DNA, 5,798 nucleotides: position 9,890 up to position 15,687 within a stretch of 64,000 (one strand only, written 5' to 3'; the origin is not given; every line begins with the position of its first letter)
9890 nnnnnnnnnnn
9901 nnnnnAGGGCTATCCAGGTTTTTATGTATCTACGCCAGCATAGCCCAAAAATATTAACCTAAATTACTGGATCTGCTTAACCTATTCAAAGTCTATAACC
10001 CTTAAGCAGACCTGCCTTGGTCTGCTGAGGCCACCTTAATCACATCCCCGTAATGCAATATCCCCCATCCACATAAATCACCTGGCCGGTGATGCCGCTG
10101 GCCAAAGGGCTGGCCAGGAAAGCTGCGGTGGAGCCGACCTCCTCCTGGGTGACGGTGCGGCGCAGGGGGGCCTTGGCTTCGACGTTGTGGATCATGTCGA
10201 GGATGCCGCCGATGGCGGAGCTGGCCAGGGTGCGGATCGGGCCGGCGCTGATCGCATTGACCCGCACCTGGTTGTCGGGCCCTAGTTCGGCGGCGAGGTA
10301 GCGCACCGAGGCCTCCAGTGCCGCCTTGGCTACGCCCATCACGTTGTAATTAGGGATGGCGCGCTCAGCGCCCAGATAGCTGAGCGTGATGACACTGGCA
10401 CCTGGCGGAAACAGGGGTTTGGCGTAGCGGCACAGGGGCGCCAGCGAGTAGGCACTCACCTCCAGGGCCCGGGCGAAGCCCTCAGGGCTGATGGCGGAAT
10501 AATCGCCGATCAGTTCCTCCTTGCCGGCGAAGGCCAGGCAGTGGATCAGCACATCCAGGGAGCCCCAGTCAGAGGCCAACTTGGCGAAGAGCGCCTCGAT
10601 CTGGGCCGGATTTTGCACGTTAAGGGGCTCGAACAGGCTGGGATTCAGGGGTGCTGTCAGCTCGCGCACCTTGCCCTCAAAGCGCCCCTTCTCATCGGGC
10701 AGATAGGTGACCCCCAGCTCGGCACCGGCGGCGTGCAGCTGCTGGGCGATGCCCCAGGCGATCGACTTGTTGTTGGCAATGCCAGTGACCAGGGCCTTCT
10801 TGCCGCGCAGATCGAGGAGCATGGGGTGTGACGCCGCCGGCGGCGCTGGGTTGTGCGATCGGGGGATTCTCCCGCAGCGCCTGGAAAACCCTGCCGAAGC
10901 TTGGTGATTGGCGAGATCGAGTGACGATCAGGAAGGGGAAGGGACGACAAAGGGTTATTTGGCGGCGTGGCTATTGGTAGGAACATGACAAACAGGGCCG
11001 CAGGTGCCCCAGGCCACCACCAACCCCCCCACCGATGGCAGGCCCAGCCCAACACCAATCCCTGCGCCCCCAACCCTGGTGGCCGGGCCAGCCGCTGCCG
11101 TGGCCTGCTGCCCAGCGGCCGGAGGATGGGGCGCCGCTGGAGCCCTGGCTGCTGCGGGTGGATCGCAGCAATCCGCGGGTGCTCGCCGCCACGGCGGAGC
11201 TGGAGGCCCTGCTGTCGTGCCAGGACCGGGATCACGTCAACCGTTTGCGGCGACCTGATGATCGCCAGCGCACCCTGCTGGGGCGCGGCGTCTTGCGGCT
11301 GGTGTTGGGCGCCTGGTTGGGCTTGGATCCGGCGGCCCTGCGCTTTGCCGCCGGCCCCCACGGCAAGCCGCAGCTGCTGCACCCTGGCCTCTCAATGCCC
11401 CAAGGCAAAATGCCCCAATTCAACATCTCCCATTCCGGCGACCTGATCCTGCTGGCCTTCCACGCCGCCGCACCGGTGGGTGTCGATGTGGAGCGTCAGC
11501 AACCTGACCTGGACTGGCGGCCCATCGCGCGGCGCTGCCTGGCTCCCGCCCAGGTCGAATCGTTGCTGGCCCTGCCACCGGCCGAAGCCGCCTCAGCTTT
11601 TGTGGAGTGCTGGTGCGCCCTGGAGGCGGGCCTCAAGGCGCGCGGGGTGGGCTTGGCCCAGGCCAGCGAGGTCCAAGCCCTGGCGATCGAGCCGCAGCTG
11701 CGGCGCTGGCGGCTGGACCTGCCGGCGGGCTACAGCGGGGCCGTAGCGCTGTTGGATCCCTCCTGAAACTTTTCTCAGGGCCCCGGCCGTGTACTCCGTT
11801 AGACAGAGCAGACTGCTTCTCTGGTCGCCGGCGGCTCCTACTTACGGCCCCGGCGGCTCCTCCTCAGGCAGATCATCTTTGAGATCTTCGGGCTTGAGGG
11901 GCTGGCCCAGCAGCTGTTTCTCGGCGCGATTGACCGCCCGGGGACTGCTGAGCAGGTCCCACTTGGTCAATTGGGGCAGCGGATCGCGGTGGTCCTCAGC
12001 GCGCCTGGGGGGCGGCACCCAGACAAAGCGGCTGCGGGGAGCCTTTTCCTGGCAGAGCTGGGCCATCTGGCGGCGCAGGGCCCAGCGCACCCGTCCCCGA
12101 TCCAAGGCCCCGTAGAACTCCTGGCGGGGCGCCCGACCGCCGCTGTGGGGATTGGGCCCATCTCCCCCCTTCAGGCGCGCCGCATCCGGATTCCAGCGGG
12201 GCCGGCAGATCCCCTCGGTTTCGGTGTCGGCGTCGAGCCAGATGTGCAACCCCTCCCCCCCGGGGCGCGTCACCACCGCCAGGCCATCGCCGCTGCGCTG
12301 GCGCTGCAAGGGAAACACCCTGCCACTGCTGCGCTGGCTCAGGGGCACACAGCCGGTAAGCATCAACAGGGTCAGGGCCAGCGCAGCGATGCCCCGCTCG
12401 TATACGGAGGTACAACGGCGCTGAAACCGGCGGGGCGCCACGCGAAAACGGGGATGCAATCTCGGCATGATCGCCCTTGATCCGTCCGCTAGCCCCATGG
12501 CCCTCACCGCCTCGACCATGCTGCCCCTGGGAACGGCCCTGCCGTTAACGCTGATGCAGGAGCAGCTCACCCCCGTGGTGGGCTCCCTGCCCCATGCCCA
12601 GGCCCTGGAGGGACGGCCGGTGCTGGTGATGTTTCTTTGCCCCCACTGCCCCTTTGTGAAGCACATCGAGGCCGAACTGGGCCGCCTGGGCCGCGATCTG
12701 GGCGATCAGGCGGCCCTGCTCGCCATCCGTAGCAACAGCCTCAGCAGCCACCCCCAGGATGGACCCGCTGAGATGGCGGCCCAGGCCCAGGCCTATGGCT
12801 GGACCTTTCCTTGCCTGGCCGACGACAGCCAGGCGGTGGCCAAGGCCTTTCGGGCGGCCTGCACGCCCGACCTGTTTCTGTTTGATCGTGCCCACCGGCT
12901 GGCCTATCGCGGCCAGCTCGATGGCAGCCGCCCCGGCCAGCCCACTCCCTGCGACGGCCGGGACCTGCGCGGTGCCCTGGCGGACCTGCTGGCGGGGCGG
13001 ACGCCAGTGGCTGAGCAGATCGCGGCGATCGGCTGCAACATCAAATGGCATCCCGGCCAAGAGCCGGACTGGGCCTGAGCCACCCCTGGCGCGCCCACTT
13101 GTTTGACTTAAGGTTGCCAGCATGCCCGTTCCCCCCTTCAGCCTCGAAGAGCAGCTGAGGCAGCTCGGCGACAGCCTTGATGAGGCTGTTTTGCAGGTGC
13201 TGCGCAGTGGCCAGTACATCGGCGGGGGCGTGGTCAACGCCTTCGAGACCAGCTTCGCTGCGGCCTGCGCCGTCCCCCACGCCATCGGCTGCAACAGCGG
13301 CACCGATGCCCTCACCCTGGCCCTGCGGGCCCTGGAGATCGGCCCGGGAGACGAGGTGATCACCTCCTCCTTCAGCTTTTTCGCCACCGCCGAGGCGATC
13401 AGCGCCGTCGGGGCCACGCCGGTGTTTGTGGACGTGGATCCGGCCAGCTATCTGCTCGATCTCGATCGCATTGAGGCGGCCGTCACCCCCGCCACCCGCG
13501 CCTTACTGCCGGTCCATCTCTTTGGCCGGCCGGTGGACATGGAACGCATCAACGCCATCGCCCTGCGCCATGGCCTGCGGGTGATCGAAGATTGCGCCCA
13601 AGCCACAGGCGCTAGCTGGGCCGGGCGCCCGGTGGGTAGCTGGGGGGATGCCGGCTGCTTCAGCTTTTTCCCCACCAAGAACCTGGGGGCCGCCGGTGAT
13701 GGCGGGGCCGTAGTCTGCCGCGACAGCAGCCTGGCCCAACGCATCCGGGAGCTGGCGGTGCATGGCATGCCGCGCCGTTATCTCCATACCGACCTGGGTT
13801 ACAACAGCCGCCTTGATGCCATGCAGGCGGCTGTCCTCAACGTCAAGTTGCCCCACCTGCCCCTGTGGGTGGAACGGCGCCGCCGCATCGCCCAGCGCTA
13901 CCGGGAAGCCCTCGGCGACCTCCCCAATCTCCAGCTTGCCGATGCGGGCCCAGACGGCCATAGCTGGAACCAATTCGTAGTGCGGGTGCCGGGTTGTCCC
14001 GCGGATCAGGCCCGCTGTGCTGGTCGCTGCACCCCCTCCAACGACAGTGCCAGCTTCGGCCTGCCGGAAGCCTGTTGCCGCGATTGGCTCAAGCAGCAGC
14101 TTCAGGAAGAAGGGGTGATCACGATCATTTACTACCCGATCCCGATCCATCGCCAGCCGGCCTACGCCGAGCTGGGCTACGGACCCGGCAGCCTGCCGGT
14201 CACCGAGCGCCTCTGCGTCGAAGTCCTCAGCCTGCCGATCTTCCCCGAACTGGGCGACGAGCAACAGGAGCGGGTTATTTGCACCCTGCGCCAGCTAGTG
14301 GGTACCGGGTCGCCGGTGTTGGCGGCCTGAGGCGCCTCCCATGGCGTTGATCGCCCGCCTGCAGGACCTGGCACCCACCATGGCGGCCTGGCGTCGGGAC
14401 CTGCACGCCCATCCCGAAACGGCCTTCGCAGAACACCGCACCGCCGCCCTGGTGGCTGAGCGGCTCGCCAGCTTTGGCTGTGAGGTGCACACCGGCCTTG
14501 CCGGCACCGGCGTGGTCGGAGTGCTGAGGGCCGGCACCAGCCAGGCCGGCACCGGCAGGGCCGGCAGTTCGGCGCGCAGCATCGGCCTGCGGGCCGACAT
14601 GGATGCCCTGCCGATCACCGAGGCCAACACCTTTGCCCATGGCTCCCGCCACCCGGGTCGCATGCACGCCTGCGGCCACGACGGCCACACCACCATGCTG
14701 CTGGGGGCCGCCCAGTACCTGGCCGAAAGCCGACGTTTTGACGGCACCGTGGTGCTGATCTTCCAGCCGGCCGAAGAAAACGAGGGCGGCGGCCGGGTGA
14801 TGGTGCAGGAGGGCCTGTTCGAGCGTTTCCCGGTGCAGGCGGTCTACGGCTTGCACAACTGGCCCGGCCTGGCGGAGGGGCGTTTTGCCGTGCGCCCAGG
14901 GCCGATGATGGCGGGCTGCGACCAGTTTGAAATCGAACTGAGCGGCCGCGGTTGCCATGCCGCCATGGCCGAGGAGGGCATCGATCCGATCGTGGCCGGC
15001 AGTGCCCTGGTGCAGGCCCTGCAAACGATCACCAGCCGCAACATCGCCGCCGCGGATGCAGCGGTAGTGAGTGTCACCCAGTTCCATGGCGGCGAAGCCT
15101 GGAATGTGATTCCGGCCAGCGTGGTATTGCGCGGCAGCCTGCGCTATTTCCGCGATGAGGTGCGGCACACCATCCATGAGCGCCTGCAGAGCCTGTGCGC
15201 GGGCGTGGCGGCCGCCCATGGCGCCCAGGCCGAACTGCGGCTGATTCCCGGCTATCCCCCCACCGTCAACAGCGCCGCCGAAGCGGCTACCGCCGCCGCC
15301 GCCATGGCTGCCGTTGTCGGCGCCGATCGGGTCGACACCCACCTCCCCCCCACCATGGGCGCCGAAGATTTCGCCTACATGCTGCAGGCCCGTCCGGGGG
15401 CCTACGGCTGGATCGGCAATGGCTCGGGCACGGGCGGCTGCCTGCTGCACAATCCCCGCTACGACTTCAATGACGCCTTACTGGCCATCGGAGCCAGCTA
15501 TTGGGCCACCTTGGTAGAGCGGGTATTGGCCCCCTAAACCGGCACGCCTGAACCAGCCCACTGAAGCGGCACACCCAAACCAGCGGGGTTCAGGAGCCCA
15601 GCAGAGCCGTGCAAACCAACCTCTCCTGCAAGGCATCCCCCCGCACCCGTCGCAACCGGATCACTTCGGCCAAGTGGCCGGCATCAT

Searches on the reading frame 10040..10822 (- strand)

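Call 15: search_protein_families(library=pfam, proteins=[window:10040-10822:-], max_evalue=0.00001)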
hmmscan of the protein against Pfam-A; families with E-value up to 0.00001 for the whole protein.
window:10040-10822:- (260 aa): 2 families
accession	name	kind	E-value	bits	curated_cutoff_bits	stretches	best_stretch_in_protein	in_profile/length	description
PF13561.12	adh_short_C2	-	5.2e-83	278.7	27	1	14-255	1-235/236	Enoyl-(Acyl carrier protein) reductase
PF00106.31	adh_short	-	6.9e-15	55.5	26.6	1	8-200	1-186/195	short chain dehydrogenase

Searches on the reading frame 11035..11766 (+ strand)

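Call 15: search_protein_families(library=pfam, proteins=[window:11035-11766:+], max_evalue=0.00001)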
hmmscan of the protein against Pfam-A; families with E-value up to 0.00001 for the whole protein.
window:11035-11766:+ (243 aa): 2 families
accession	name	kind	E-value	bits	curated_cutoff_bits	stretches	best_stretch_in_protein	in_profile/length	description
PF01648.25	ACPS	-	2.6e-12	47.2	25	1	147-219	1-77/111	4'-phosphopantetheinyl transferase superfamily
PF22624.1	AASDHPPT_N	-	8.3e-10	39.3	27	1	58-141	15-96/100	4'-phosphopantetheinyl transferase, N-terminal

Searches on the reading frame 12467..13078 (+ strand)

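Call 15: search_protein_families(library=pfam, proteins=[window:12467-13078:+], max_evalue=0.00001)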
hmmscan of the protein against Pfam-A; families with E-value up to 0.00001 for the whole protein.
window:12467-13078:+ (203 aa): 2 families
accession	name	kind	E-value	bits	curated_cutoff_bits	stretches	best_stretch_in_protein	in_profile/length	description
PF00578.27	AhpC-TSA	-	6e-10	39.6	26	1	45-147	21-123/124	AhpC/TSA family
PF08534.16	Redoxin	-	6.9e-06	26.4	26.6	1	44-154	23-137/148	Redoxin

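Call 36: search_protein_families(library=ncbifam, proteins=[window:12467-13078:+], max_evalue=0.00001)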
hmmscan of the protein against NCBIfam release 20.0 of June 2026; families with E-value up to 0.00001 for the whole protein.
window:12467-13078:+ (203 aa): 0 families

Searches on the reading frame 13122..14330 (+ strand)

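Call 15: search_protein_families(library=pfam, proteins=[window:13122-14330:+], max_evalue=0.00001)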
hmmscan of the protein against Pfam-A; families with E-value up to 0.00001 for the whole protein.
window:13122-14330:+ (402 aa): 1 family
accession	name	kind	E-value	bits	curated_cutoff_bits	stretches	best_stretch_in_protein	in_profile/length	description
PF01041.23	DegT_DnrJ_EryC1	-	1.2e-120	403.5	19.8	2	18-290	6-283/360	DegT/DnrJ/EryC1/StrS aminotransferase family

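Call 36: search_protein_families(library=ncbifam, proteins=[window:13122-14330:+], max_evalue=0.00001)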
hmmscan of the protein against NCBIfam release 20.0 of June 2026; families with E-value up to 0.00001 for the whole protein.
window:13122-14330:+ (402 aa): 16 families
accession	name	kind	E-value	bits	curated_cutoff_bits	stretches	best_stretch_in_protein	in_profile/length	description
TIGR03588.1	PseC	equivalog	2.5e-76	257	423.5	2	21-288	15-300/380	UDP-4-amino-4,6-dideoxy-N-acetyl-beta-L-altrosamine transaminase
NF008658.2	PRK11658.1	equivalog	2e-66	224.2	631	1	16-394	13-378/379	UDP-4-amino-4-deoxy-L-arabinose aminotransferase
TIGR04427.1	PLP_DesI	equivalog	2.8e-62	211.1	650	2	34-287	50-300/390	dTDP-4-dehydro-6-deoxyglucose aminotransferase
NF008687.0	PRK11706.1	equivalog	1.6e-61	208.1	375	2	23-268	17-271/375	dTDP-4-amino-4,6-dideoxygalactose transaminase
TIGR04181.1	NHT_00031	hypoth_equivalog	1.2e-58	198.7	420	1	34-279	28-291/359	LegC family aminotransferase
NF011936.0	PRK15407.1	equivalog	4.2e-49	167.4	423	2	35-210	64-246/440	lipopolysaccharide biosynthesis protein RfbH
TIGR02379.1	ECA_wecE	subfamily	7.1e-49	166.5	434.85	1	39-269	34-273/376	dTDP-4-amino-4,6-dideoxy-D-glucose transaminase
NF004770.0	PRK06108.1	subfamily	3.1e-11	42.7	422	1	41-129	86-175/396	pyridoxal phosphate-dependent aminotransferase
NF004621.0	PRK05957.1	equivalog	4.6e-07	28.9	498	1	70-131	108-167/389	pyridoxal phosphate-dependent aminotransferase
NF005871.0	PRK07811.1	equivalog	1.4e-06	27.1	513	1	37-209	62-232/389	cystathionine gamma-synthase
NF006488.0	PRK08912.1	equivalog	1.7e-06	27.2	498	1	59-129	95-164/387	aminotransferase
NF006569.0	PRK09082.1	subfamily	2.4e-06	26.9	420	1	50-129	89-168/386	methionine aminotransferase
NF009079.0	PRK12414.1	subfamily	4.1e-06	26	481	1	59-129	98-167/384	methionine aminotransferase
NF005695.0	PRK07503.1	equivalog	4.6e-06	25.6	666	1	40-217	69-243/403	methionine gamma-lyase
NF005816.0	PRK07682.1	equivalog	7.5e-06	24.8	620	1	60-129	99-168/390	aminotransferase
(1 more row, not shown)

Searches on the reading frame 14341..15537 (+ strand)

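Call 15: search_protein_families(library=pfam, proteins=[window:14341-15537:+], max_evalue=0.00001)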
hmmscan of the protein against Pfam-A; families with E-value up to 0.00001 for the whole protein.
window:14341-15537:+ (398 aa): 2 families
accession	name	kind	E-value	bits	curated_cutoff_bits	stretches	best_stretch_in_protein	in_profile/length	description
PF01546.33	Peptidase_M20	-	6.5e-47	160.5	24.6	1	83-393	2-205/206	Peptidase family M20/M25/M40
PF07687.19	M20_dimer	-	2.1e-09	37.7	21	1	195-287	8-100/107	Peptidase dimerisation domain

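Call 36: search_protein_families(library=ncbifam, proteins=[window:14341-15537:+], max_evalue=0.00001)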
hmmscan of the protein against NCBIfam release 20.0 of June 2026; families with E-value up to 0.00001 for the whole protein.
window:14341-15537:+ (398 aa): 9 families
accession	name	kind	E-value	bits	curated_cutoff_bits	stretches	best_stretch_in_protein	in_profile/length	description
TIGR01891.1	amidohydrolases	subfamily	5.9e-102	341.5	153.75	1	14-384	1-366/366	amidohydrolase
NF038260.1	ectoine_DoeB_2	equivalog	1.9e-99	333.1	550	1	14-392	8-376/378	N(2)-acetyl-L-2,4-diaminobutanoate deacetylase DoeB2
NF040868.1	carboxypep_CpsA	equivalog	4e-96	322.1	500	1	4-392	5-386/391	carboxypeptidase CpsA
NF005602.0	PRK07338.1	equivalog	6.2e-11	41.5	357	1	159-312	175-321/409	hydrolase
TIGR01900.1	dapE-gram_pos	equivalog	9.9e-07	28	304.2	1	191-291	160-266/351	succinyl-diaminopimelate desuccinylase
NF009529.0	PRK12893.1-2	equivalog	1.2e-06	27.6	508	1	190-351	207-367/411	Zn-dependent hydrolase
NF004788.0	PRK06133.1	subfamily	1.8e-06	27.1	349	1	191-323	215-343/417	glutamate carboxypeptidase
NF005710.0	PRK07522.1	subfamily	4.3e-06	26.1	412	1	192-314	181-317/391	acetylornithine deacetylase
TIGR01910.1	DapE-ArgE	subfamily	5.9e-06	25.7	217.6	0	191-306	176-296/373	ArgE/DapE family deacylase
